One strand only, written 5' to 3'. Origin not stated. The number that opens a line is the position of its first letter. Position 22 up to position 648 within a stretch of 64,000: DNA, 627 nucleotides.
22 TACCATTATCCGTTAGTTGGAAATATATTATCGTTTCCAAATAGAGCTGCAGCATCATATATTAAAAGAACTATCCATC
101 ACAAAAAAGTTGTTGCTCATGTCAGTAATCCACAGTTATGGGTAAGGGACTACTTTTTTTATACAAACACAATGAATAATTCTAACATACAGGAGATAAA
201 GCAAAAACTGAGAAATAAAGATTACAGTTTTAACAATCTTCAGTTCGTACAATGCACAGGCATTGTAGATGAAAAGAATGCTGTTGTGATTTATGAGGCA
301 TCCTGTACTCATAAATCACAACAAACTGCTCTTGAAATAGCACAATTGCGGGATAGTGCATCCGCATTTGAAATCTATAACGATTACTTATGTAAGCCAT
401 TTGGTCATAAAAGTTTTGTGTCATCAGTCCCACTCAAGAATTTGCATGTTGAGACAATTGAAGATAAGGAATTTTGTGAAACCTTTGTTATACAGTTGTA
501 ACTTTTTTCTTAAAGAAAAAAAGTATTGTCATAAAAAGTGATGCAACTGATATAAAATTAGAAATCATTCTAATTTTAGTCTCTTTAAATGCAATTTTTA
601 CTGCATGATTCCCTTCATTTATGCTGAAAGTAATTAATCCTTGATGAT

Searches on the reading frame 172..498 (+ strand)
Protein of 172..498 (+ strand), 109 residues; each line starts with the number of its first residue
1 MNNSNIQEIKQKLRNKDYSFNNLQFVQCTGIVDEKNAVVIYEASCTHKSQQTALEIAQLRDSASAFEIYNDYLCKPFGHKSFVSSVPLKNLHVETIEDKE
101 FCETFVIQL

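Call 3: search_protein_families(library=pfam, proteins=[window:172-498:+], max_evalue=0.01)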
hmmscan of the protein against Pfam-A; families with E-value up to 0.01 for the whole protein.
window:172-498:+ (109 aa): 0 families

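Call 18: search_protein_families(library=pfam, proteins=[window:172-498:+], max_evalue=10)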
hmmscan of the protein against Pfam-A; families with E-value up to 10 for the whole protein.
window:172-498:+ (109 aa): 3 families
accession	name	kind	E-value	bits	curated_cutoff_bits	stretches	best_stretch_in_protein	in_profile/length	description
PF09643.15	YopX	-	0.062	13.8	22.4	1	6-69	31-97/128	YopX protein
PF18418.7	AnkUBD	-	0.095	13.3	26.1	1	6-67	7-66/97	Ankyrin ubiquitin-binding domain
PF09062.15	Endonuc_subdom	-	0.18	13.1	24.4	1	53-101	40-84/98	PI-PfuI Endonuclease subdomain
